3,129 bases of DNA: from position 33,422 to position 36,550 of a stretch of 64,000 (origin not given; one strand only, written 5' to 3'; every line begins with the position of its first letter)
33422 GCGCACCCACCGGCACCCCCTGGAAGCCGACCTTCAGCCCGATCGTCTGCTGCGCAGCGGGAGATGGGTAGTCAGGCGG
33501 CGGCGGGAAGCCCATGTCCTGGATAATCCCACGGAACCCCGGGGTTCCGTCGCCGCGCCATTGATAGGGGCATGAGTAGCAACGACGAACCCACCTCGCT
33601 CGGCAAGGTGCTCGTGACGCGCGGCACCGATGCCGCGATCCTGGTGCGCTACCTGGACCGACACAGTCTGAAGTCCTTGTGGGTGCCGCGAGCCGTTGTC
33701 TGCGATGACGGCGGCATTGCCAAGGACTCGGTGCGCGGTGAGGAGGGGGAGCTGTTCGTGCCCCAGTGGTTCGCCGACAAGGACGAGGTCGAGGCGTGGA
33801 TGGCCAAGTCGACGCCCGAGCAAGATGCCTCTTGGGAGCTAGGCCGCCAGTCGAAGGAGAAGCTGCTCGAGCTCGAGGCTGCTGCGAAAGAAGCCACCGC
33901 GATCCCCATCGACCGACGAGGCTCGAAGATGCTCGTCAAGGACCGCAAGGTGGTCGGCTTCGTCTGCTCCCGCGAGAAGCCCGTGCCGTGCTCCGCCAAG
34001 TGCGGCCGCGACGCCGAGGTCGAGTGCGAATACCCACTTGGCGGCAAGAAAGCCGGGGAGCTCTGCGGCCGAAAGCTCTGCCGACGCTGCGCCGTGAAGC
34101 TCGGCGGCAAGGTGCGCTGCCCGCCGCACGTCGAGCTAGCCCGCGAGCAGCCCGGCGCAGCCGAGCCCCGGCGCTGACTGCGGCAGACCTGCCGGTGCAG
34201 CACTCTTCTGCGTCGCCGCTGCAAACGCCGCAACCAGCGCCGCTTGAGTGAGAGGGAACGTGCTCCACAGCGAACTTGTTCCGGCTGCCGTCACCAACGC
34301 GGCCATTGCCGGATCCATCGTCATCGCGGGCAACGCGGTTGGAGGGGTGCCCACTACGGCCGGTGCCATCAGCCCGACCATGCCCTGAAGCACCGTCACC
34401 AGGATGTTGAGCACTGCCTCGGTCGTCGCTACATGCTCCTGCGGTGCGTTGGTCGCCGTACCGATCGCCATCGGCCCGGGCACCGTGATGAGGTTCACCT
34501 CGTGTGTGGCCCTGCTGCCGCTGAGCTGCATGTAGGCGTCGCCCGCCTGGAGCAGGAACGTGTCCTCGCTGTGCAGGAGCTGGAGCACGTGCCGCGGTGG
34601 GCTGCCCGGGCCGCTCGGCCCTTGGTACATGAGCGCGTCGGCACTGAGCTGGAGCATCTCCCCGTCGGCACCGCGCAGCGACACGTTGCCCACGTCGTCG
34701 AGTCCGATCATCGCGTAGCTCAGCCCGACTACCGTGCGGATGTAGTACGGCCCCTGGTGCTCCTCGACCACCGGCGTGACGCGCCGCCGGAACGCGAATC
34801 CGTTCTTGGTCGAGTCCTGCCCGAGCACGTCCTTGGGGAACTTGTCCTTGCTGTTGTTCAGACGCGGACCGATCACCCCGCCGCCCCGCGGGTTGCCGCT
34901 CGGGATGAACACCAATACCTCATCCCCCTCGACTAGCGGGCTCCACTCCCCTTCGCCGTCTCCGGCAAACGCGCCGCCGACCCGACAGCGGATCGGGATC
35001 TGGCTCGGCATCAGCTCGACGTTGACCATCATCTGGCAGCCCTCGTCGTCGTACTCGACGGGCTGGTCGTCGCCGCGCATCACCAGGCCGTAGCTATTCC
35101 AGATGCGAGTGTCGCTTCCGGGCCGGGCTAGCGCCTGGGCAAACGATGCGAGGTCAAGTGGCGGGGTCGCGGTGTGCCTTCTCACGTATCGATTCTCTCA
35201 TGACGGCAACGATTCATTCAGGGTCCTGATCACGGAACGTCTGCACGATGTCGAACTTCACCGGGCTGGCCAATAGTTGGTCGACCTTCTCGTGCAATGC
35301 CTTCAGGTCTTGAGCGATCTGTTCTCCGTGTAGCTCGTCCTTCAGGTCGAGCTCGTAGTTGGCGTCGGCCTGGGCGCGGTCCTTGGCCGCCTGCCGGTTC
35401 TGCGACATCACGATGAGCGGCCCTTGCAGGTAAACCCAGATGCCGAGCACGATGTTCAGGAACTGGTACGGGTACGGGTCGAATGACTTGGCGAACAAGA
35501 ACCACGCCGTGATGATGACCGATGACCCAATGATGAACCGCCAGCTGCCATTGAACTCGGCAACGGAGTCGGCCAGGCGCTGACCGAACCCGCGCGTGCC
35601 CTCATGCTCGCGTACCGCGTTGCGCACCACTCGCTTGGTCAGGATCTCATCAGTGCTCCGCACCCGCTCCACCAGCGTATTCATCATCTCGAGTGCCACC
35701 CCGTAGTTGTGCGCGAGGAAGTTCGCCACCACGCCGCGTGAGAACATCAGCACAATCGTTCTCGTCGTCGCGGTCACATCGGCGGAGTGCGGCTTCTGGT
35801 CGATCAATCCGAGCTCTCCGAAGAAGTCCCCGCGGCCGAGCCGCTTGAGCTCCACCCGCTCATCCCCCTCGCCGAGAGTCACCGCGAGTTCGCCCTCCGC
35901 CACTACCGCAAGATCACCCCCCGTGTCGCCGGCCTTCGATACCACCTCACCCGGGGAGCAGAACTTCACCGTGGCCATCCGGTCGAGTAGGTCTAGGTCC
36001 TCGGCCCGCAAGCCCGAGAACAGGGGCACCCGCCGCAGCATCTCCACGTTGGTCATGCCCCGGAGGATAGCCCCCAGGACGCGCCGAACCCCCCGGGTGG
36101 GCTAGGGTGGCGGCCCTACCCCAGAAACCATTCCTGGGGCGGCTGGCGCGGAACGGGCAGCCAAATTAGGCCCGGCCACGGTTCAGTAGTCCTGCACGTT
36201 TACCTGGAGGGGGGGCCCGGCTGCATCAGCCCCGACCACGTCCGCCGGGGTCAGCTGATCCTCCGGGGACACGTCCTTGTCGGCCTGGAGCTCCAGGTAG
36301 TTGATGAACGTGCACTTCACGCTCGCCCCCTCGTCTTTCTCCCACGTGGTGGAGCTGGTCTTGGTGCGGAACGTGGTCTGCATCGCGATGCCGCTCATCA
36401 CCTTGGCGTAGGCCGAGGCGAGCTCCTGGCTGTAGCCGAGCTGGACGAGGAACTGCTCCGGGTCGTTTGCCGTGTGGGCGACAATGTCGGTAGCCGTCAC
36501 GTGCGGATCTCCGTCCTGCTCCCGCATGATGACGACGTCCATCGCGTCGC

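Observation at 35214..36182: Cyclic-nucleotide-binding / DUF1003 membrane protein inserted between baseplate hub and spike: orphan cNMP-gated effector, lysis gate or signal decoy?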

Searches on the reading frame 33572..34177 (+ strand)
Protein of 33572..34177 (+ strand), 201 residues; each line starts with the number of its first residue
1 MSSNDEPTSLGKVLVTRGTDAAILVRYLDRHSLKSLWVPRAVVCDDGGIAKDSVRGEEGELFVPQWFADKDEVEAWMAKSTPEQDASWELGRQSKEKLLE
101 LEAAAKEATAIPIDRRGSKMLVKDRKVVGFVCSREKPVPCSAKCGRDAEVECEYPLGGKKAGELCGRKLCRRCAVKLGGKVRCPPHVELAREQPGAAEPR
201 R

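Call 3: search_protein_families(library=pfam, proteins=[window:33572-34177:+], max_evalue=0.01)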
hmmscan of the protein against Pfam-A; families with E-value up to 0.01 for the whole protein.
window:33572-34177:+ (201 aa): 0 families

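Call 6: search_protein_families(library=phrogs, proteins=[window:33572-34177:+], max_evalue=0.001)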
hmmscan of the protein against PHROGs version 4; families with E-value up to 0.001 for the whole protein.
window:33572-34177:+ (201 aa): 0 families

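Call 69: find_homologous_proteins(query=window:33572-34177:+, max_evalue=0.001)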
Query window:33572-34177:+ (201 aa): 2 proteins with E <= 0.001 among 480 candidates.
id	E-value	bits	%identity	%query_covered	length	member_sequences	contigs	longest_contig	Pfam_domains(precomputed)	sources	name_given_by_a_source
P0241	6.7e-130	449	100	100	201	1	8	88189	-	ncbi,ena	-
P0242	3.8e-96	339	76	100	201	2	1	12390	-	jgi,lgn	jgi:hypothetical protein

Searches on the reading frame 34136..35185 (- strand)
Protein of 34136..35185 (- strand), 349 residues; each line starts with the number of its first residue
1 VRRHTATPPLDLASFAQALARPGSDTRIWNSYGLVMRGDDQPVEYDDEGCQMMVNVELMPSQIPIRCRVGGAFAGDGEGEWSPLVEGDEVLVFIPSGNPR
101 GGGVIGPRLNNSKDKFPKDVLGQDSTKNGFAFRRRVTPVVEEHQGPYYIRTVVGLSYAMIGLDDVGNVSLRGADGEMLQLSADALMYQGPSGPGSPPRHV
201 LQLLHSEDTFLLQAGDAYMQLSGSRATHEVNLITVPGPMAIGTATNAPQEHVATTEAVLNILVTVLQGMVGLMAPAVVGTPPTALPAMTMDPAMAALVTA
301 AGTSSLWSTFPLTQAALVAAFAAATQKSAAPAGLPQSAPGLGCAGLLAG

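Call 3: search_protein_families(library=pfam, proteins=[window:34136-35185:-], max_evalue=0.01)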
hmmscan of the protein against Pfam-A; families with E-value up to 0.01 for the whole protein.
window:34136-35185:- (349 aa): 1 family
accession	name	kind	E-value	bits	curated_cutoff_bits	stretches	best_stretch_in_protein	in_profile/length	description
PF04717.18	Phage_base_V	-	0.0019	18.9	23.8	1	50-106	13-72/75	Type VI secretion system/phage-baseplate injector OB domain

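Call 6: search_protein_families(library=phrogs, proteins=[window:34136-35185:-], max_evalue=0.001)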
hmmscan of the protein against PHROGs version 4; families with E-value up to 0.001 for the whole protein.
window:34136-35185:- (349 aa): 0 families

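Call 55: search_solved_structures(query=window:34136-35185:-, max_evalue=1)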
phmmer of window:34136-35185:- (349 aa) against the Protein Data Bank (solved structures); distinct sequences matched with E-value up to 1: 0.

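Call 79: search_protein_families(library=pfam, proteins=[window:34136-35185:-], max_evalue=0.05)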
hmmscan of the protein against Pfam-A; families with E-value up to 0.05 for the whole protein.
window:34136-35185:- (349 aa): 1 family
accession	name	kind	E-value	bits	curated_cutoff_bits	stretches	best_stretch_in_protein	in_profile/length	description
PF04717.18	Phage_base_V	-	0.0019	18.9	23.8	1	50-106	13-72/75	Type VI secretion system/phage-baseplate injector OB domain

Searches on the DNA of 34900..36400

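Call 28: search_rna_families(source=window, start=34900, end=36400, threshold=evalue, max_evalue=1)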
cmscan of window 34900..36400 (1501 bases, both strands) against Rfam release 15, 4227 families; matches with E-value up to 1: 2.
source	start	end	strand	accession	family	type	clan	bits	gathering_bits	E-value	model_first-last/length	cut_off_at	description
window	35636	35692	-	RF01516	v-snoRNA-1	Gene; snRNA; snoRNA; CD-box;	-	18.3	75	0.89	1-65/65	no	Human herpesvirus 1 small nucleolar RNA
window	35030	35099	-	RF02353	BjrC68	Gene; sRNA;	-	17.4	39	0.17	1-82/82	no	Bradyrhizobiaceae sRNA BjrC68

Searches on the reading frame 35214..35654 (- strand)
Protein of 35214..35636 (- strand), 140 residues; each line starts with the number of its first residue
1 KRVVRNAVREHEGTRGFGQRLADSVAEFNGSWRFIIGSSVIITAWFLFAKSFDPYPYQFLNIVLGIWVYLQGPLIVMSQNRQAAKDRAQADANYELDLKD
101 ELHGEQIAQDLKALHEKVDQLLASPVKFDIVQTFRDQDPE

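Call 43: search_solved_structures(query=window:35214-35636:-, max_evalue=10)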
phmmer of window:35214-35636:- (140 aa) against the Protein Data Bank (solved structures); distinct sequences matched with E-value up to 10: 3.
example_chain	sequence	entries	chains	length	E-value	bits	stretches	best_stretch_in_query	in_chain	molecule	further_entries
9r23_A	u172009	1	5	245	1.8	12.1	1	31-78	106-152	flotillin-associated rhodopsin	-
2b9c_A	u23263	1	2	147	2.8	11.5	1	73-124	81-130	striated-muscle alpha tropomyosin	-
8qex_A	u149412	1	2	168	4.1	11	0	6-46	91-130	Streptavidin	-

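Call 44: search_protein_families(library=pfam, proteins=[window:35214-35636:-], max_evalue=1)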
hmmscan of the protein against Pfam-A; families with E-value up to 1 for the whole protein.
window:35214-35636:- (140 aa): 2 families
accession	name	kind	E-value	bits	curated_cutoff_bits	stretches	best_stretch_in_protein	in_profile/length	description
PF06210.16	DUF1003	-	9.1e-23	80.8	27.4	1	30-121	2-99/103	Protein of unknown function (DUF1003)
PF20570.3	DUF6779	-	0.066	14.3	28.1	1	61-106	4-52/108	Domain of unknown function (DUF6779)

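Call 73: predict_structure(alignment_id=A5)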
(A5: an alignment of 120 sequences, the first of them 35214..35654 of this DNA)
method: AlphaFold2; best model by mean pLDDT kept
length: 146 residues; sequences in the alignment: 120
mean_pLDDT: 83.6   pTM: 0.49
mean pLDDT of the five models: 83.6, 80.3, 79.0, 78.1, 77.2
residues with pLDDT >= 90: 46; 70-90: 80; 50-70: 20; < 50: 0
segments of 3 or more residues with pLDDT < 50: none
pLDDT, mean of each block of 10 residues (from residue 1): 80 75 76 81 90 81 86 89 87 92 91 94 91 66 69
secondary structure, 60 per line:
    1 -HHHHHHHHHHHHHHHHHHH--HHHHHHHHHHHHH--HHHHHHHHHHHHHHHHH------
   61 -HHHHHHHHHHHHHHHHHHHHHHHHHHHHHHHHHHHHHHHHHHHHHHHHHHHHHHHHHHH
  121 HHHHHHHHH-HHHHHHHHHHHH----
elements in order: H2-20 H23-35 H38-54 H62-129 H131-142

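Call 75: fold_search(model_id=the predicted structure, library=pdb)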
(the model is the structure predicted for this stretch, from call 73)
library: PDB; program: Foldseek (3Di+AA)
matches with E <= 10: 2; with E <= 0.001: 0
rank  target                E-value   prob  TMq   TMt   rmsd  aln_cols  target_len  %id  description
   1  7sat_C                5.6e+00  0.05  0.22  0.35   6.0        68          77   15  Structure of PorLM, the proton-powered motor that drives Type IX protein secretion (released 2022-03-23)
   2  7abk                  6.1e+00  0.02  0.21  0.17  15.6       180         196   16  Helical structure of PspA (released 2021-08-04)
